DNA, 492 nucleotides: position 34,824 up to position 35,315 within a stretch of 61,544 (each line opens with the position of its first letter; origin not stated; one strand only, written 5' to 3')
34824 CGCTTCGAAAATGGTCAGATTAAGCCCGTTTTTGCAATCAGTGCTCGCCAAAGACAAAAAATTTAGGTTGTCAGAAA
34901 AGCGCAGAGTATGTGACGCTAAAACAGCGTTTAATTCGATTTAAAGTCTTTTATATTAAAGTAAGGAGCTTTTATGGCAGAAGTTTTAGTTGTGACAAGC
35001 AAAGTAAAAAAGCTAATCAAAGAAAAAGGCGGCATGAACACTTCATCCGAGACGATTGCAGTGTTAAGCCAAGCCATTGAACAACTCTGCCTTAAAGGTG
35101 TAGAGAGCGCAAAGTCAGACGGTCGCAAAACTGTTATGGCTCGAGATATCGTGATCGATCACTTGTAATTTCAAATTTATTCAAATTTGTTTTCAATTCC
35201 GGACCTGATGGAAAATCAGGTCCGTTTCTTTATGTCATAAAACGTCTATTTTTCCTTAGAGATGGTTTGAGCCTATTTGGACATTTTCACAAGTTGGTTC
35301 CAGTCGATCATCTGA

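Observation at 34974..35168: Bacterial histone-fold protein (Bd0055/HBb-type) as a stand-alone, strongly signalled gene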

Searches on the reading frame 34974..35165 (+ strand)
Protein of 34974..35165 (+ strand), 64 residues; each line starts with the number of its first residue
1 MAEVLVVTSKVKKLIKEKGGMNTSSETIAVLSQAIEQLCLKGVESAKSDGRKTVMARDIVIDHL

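Call 3: search_solved_structures(query=window:34974-35165:+, max_evalue=10, show_alignments=5)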
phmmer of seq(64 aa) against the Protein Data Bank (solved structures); distinct sequences matched with E-value up to 10: 16.
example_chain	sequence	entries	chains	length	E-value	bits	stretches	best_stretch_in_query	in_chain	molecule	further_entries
8fvx_A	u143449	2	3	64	7.1e-32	110.1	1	1-64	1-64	CBFD_NFYB_HMF domain-containing protein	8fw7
8cmp_A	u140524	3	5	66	7.9e-32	109.9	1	1-64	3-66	CBFD_NFYB_HMF domain-containing protein | Transcription factor CBF/NF-Y/archaeal histone domain-containing protein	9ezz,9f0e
9f2c_A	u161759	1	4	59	0.00033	24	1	1-58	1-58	hypothetical protein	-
8bdk_A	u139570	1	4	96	0.0039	20.6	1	9-59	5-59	DNA-binding protein HmvA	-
1ku5_A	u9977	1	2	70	0.0041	20.6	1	9-60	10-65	HPhA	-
7mwq_B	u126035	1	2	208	0.0069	19.9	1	3-46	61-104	LHD29B53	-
1f1e_A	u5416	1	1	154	0.01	19.4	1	9-59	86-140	HISTONE FOLD PROTEIN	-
9qt0_A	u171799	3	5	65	0.014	19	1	3-58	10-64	DUF1931 domain-containing protein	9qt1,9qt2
9qv5_A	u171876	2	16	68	0.021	18.4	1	8-60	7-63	Archaeal histone A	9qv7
9qv6_A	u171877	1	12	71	0.024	18.2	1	8-60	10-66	Archaeal histone A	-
1hta_A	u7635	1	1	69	0.024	18.2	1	11-61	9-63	HISTONE HMFA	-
1b67_A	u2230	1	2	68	0.026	18.1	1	11-61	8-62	PROTEIN (HISTONE HMFA)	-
7mwq_A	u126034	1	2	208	0.028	18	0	4-42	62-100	LHD29A53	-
5cwk_A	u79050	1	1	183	0.035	17.7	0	10-39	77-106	Designed helical repeat protein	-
1a7w_A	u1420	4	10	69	0.22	15.2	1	10-60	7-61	HISTONE HMFB | PROTEIN (HISTONE HMFB) | HISTONE B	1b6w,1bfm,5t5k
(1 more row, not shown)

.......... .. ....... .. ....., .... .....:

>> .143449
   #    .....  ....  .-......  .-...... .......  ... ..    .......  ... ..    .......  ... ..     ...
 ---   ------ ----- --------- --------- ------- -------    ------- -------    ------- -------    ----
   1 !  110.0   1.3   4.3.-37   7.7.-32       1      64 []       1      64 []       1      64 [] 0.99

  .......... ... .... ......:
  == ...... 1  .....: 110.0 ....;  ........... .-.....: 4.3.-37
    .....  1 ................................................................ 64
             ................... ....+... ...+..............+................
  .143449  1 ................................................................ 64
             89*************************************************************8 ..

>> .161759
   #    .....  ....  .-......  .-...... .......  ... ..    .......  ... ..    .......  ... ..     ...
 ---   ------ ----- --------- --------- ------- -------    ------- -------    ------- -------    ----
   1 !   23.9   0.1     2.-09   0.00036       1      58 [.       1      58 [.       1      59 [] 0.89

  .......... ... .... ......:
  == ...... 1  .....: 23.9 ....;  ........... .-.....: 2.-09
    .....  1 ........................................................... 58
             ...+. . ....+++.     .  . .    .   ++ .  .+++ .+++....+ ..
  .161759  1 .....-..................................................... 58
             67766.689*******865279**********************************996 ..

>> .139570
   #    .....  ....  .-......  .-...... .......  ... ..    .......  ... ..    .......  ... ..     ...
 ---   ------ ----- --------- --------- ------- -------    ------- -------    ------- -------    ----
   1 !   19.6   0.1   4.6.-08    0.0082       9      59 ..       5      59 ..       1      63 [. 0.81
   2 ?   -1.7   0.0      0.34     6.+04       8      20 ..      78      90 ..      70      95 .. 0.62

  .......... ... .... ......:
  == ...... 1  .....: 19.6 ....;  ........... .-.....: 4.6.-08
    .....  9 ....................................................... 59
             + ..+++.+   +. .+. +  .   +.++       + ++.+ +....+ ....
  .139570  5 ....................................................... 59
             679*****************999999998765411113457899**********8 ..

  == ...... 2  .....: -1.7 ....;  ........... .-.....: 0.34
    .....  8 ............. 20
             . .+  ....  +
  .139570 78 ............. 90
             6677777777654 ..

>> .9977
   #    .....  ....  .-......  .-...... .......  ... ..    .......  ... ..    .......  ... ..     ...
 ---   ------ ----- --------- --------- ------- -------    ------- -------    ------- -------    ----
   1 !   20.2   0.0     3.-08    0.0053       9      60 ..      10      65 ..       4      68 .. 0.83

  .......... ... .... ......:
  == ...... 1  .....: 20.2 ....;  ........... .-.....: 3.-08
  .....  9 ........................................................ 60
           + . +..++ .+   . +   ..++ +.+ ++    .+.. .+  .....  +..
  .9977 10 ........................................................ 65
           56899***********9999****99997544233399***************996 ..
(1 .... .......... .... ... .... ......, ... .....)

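Call 4: search_protein_families(library=pfam, proteins=[window:34974-35165:+], max_evalue=10)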
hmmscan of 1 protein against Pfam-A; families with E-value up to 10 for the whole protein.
seq(64 aa): 3 families
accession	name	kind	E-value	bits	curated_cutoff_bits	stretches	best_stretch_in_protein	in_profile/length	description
PF00808.29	CBFD_NFYB_HMF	-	0.00015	22.4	21.4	1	10-59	7-61/65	Histone-like transcription factor (CBF/NF-Y) and archaeal histone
PF09123.17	DUF1931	-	0.014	16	21.8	1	13-61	3-55/138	Domain of unknown function (DUF1931)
PF00125.30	Histone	-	0.12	13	26.4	1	11-59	62-115/122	Core histone H2A/H2B/H3/H4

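Call 5: search_protein_families(library=ncbifam, proteins=[window:34974-35165:+], max_evalue=10)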
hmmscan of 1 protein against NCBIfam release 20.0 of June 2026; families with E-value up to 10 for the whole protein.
seq(64 aa): 4 families
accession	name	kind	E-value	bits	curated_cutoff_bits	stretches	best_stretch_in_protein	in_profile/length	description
NF043032.1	archaea_histone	superfamily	2.1e-07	31.2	50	1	9-59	3-57/60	histone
NF041618.1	T2SS_M_SYNERG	exception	0.0095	15.9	120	1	2-42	52-92/157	type II secretion system protein GspM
NF003483.0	PRK05159.1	equivalog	0.094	11.6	353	1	3-53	70-119/438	aspartate--tRNA(Asn) ligase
TIGR01240.1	mevDPdecarb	equivalog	0.096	11.7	171.35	1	1-41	172-212/305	diphosphomevalonate decarboxylase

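Call 10: find_homologous_proteins(query=window:34974-35165:+)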
Query seq(64 aa) (64 aa): 784 proteins with E <= 0.001 among 785 candidates; the best 120 are listed.
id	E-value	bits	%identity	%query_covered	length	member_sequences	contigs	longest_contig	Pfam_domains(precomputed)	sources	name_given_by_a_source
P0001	1.7e-30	120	97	100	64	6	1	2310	-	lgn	-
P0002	2.3e-28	113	89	100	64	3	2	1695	-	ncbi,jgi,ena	jgi:histone H3/H4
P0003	1.2e-27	111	92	100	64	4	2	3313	-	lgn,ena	-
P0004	1.3e-27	111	91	100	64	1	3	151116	-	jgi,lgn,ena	-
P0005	1.7e-27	111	89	100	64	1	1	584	-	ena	-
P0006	1.9e-27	110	91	100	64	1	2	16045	PF00808.30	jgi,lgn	jgi:histone H3/H4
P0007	2.1e-27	110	88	100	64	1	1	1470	-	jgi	jgi:histone H3/H4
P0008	3.4e-27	110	91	100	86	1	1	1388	-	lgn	-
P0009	4.3e-27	109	89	100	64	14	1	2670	-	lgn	-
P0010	5.6e-27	109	86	100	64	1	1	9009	-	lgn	-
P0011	5.9e-27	109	88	100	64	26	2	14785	-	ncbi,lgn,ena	-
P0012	7.4e-27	109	84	100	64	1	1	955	-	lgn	-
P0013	7.6e-27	109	89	100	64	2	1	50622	-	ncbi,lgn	-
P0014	8.2e-27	108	83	100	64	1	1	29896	-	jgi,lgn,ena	-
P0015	8.8e-27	108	84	100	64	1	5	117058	-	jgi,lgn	jgi:histone H3/H4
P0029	2.7e-26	107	86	100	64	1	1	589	PF00808.30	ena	-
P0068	1.2e-25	105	84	100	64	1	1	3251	PF00808.30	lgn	-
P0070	1.3e-25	105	84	100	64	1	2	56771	PF00808.30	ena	-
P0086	2.4e-25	104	88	100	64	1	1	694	PF00808.30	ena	-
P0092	3.0e-25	104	83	100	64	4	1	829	PF00808.30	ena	-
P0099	3.3e-25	103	84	100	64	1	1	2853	PF00808.30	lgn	-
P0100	3.3e-25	103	83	100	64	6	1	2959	PF00808.30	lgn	-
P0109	4.0e-25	103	80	100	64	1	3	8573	PF00808.30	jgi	jgi:histone H3/H4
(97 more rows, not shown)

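Call 11: find_related_loci(query=window:34974-35165:+, collection=genome_contigs, flank=6000)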
Query seq(64 aa) (64 aa) in genome_contigs; peptide patterns used: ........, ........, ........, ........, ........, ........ (x = any residue, [..] = any of these).
599 stretches matched a pattern (row limit reached: there are more); 237 encode a relative of the query (tblastn E <= 1e-3); the best 80 are kept; 80 distinct loci.
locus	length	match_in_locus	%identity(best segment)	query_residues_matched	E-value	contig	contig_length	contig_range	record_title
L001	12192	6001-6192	94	1-64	7e-35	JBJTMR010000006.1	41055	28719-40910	MAG: Bdellovibrio sp. isolate samp_4452_concoct_254 samp_4452_58775, whole genome shotgun sequence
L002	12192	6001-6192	94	1-64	7e-35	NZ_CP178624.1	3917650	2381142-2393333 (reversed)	Bdellovibrio sp. HCB185ZH chromosome, complete genome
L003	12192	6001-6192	94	1-64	7e-35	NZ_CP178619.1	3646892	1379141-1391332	Bdellovibrio sp. HCB288 chromosome, complete genome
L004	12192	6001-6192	94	1-64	7e-35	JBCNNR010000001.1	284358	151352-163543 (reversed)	MAG: Bdellovibrio sp. isolate SMAGNO106 Contig1, whole genome shotgun sequence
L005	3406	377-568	94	1-64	7e-35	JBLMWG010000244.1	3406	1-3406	MAG: Bacillota bacterium isolate MAG290 PRJNA960887_bin12_renamed_243, whole genome shotgun sequence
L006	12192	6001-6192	94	1-64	7e-35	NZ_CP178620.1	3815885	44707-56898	Bdellovibrio sp. HCB290 chromosome, complete genome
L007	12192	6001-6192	94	1-64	8e-35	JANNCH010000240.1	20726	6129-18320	MAG: Pseudobdellovibrionaceae bacterium isolate OTE_78_metabat_20_sub OTE_78_k141_3761958, whole genome shotgun sequence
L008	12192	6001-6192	91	1-64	3e-34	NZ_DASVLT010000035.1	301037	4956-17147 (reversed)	MAG: Bdellovibrio sp. isolate SMAG_U3081 k141_57104, whole genome shotgun sequence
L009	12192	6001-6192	91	1-64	2e-34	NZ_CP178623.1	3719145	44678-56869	Bdellovibrio sp. HCB274 chromosome, complete genome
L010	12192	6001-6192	92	1-64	6e-34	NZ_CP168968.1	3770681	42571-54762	Bdellovibrio bacteriovorus strain Bd5 chromosome, complete genome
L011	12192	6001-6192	92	1-64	6e-34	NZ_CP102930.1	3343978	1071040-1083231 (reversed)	Bdellovibrio bacteriovorus strain kdesi chromosome, complete genome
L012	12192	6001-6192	91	1-64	4e-34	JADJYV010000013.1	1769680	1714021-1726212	MAG: Bdellovibrionaceae bacterium isolate Lyne_18-Q3-R50-59_BATAC.62 tig01430183-10-17665060, whole genome shotgun seque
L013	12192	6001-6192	92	1-64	5e-34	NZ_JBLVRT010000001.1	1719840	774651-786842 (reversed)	Bdellovibrio bacteriovorus strain YOA24 scaffold_0, whole genome shotgun sequence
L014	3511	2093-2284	91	1-64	7e-34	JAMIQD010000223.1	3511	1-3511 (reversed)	MAG: Pseudobdellovibrionaceae bacterium isolate RA_AS_metabat.47_sub k201_42870, whole genome shotgun sequence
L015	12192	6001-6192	91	1-64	1e-33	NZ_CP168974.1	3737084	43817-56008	Bdellovibrio bacteriovorus strain s4 chromosome, complete genome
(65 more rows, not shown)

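Call 21: find_encoding_contigs(protein=window:34974-35165:+, flank=3000, max_places=6)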
Protein seq(64 aa) (64 aa): 5 contigs read that carry it; 5 places shown.
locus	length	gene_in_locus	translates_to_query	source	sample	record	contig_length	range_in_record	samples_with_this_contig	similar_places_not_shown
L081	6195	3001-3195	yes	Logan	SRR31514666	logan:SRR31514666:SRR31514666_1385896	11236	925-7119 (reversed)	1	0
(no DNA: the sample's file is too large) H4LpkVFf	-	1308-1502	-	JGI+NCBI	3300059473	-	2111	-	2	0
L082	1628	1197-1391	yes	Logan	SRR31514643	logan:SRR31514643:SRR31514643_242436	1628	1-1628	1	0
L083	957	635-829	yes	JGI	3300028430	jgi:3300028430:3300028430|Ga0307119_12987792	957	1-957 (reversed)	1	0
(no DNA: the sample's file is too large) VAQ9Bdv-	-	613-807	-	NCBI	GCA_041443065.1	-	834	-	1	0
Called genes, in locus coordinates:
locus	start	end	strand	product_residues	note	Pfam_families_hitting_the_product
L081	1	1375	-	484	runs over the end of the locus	PF08245:Mur_ligase_M, PF02875:Mur_ligase_C (weak)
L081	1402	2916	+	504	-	PF00149:Metallophos (faint)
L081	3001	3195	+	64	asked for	-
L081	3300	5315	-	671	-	PF22745:Nlig-Ia, PF01653:DNA_ligase_aden, PF03120:OB_DNA_ligase, PF03119:DNA_ligase_ZBD, PF03118:RNA_pol_A_CTD (faint), PF12826:HHH_2, PF14520:HHH_5, PF00533:BRCT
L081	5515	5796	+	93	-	PF02686:GatC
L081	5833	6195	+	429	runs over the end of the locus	?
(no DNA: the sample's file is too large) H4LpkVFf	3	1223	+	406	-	?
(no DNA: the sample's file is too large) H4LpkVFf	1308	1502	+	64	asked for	-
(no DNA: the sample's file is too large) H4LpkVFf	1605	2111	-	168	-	?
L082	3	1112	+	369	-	?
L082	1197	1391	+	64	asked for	-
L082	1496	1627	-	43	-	?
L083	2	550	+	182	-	?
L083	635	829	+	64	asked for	-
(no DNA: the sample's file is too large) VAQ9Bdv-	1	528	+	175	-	?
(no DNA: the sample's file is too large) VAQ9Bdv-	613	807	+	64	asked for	-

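Call 22: list_cluster_members(proteins=[window:34974-35165:+, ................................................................])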
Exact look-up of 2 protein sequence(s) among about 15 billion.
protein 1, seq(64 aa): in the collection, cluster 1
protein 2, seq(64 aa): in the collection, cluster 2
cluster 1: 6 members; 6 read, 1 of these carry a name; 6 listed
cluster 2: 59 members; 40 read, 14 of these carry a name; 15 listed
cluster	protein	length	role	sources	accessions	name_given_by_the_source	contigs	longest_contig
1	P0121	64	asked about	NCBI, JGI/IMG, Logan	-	-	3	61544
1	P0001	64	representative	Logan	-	-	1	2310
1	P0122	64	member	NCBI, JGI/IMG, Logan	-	histone H3/H4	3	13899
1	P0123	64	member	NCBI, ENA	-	-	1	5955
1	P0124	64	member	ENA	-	-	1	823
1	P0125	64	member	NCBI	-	-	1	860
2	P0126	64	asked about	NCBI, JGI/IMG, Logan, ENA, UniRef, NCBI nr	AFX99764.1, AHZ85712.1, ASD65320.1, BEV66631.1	hypothetical protein AZI86_06880 [Bdellovibrio bacteriovorus] | histone H3/H4 | Transcription factor CBF/NF-Y/archaeal histone domain-containing protein n=3 ...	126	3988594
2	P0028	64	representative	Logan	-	-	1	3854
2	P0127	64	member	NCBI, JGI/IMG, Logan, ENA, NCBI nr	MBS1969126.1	MAG: hypothetical protein JSU04_02395 [Bdellovibrionales bacterium] | histone H3/H4 | hypothetical protein [Bdellovibrionales bacterium]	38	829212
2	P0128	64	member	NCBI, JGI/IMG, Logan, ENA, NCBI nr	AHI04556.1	hypothetical protein BDW_00230 [Bdellovibrio bacteriovorus W]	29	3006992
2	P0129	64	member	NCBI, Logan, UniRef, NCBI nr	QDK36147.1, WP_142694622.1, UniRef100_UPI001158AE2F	hypothetical protein [Bdellovibrio sp. NC01] | hypothetical protein n=1 Tax=Bdellovibrio sp. NC01 TaxID=2220073 RepID=UPI001158AE2F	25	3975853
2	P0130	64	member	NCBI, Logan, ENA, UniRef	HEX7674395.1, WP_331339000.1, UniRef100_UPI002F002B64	MAG TPA: hypothetical protein VF412_09495 [Bdellovibrio sp.] | hypothetical protein n=1 Tax=Bdellovibrio sp. TaxID=28201 RepID=UPI002F002B64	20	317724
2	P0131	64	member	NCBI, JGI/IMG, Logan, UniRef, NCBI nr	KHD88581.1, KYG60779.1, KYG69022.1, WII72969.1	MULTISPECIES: histone-like protein [Bdellovibrio] | histone H3/H4 | Transcription factor CBF/NF-Y/archaeal histone domain-containing protein n=1 ...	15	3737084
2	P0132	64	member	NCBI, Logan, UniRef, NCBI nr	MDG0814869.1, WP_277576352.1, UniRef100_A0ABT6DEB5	hypothetical protein [Bdellovibrio svalbardensis] | Transcription factor CBF/NF-Y/archaeal histone domain-containing protein n=1 ...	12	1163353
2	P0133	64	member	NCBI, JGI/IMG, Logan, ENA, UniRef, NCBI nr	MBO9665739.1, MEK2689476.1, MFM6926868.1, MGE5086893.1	histone-like protein [Bdellovibrio sp. HCB185ZH] | histone H3/H4 | histone-like protein n=1 Tax=Bdellovibrio TaxID=958 RepID=UPI0011573EBA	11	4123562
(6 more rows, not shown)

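Call 31: search_solved_structures(query=A1, max_evalue=0.01, show_alignments=0)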
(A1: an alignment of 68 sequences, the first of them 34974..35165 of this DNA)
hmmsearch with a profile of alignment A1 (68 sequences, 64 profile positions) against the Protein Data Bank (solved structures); distinct sequences matched with E-value up to 0.01: 9.
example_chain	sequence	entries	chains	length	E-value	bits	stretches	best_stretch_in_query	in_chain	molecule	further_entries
8fvx_A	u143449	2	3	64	1.6e-42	146.4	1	1-64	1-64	CBFD_NFYB_HMF domain-containing protein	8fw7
8cmp_A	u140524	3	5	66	1.8e-42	146.3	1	1-64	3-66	CBFD_NFYB_HMF domain-containing protein | Transcription factor CBF/NF-Y/archaeal histone domain-containing protein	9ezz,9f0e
9f2c_A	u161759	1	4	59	2.3e-08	37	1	1-58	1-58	hypothetical protein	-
8bdk_A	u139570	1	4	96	2.1e-06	30.7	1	10-59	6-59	DNA-binding protein HmvA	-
1f1e_A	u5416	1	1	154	3.3e-05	26.9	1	10-59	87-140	HISTONE FOLD PROTEIN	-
9qt0_A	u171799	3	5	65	5.4e-05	26.2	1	3-56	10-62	DUF1931 domain-containing protein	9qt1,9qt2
9qv5_A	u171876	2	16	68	0.00024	24.2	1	9-61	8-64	Archaeal histone A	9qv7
9qv6_A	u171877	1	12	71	0.00027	24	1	9-61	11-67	Archaeal histone A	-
1ku5_A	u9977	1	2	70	0.0027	20.8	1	11-60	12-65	HPhA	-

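Call 36: predict_structure(alignment_id=A1)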
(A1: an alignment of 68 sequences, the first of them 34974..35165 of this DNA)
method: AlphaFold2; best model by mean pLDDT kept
length: 64 residues; sequences in the alignment: 68
mean_pLDDT: 79.6   pTM: 0.56
mean pLDDT of the five models: 79.6, 71.5, 67.8, 67.3, 61.9
residues with pLDDT >= 90: 2; 70-90: 51; 50-70: 8; < 50: 3
segments of 3 or more residues with pLDDT < 50: none
pLDDT, mean of each block of 10 residues (from residue 1): 64 85 82 84 89 83 57
secondary structure, 60 per line:
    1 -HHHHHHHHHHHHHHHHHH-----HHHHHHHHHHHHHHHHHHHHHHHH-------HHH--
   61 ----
elements in order: H2-19 H25-48

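Call 40: fold_search(model_id=the predicted structure, library=pdb)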
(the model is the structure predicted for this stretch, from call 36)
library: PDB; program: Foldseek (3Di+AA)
matches with E <= 10: 828; with E <= 0.001: 5
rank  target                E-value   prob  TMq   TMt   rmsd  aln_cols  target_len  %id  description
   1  9ezz_B                1.8e-07  1.00  0.80  0.83   2.2        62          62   92  Bacterial histone protein HBb from Bdellovibrio bacteriovorus bound to DNA (released 2024-06-26)
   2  9ezz_A                2.6e-07  1.00  0.81  0.84   1.8        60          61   92  Bacterial histone protein HBb from Bdellovibrio bacteriovorus bound to DNA (released 2024-06-26)
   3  8fvx                  4.0e-07  1.00  0.81  0.82   1.8        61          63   92  Histone from Bdellovibrio bacteriovorus (released 2023-08-30)
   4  9f0e_A                6.0e-07  1.00  0.77  0.83   1.9        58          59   91  Bacterial histone protein HBb from Bdellovibrio bacteriovorus bound to DNA (released 2024-06-26)
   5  8cmp                  1.6e-06  1.00  0.77  0.84   1.8        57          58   91  DNA-binding bacterial histone protein HBB from Bdellovibrio bacteriovorus (released 2024-03-06)
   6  9f2c_A                2.7e-02  1.00  0.70  0.77   1.5        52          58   35  Archaeal histone protein HTkC from Thermococcus kodakarensis (released 2024-10-02)
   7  9f2c_B                2.8e-02  1.00  0.72  0.80   1.2        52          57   35  Archaeal histone protein HTkC from Thermococcus kodakarensis (released 2024-10-02)
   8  1ku5_A                3.3e-02  0.99  0.51  0.50   2.9        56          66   34  Crystal Structure of recombinant histone HPhA from hyperthermophilic archaeon Pyrococcus horikoshii OT3 (released 2003-08-26)
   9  9qt0_A                3.5e-02  1.00  0.72  0.81   1.8        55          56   34  DNA-binding bacterial histone HLp from Leptospira perolatii (released 2025-12-24)
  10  9qv6_A                5.3e-02  1.00  0.61  0.56   2.6        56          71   30  Asgard HHoB hypernucleosome in the closed state (released 2025-10-29)
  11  6y5d_D                5.7e-02  0.99  0.57  0.43   2.6        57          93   19  Structure of human cGAS (K394E) bound to the nucleosome (released 2020-09-23)
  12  8kcc_C                6.1e-02  0.99  0.58  0.42   2.5        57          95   18  Complex of DDM1-nucleosome(H2A.W) complex with DDM1 bound to SHL2 (released 2024-06-26)
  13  7wlr_H                6.1e-02  0.99  0.57  0.43   2.6        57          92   18  Cryo-EM structure of the nucleosome containing Komagataella pastoris histones (released 2022-07-13)
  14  4kud_H                7.0e-02  0.99  0.56  0.42   2.6        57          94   19  Crystal structure of N-terminal acetylated Sir3 BAH domain D205N mutant in complex with yeast nucleosome core particle (released 2013-08-07)
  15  7bp6_D                7.5e-02  0.99  0.58  0.44   2.6        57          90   18  Structural insights into nucleosome reorganization by NAP1-RELATED PROTEIN 1 (NRP1) (released 2020-11-11)
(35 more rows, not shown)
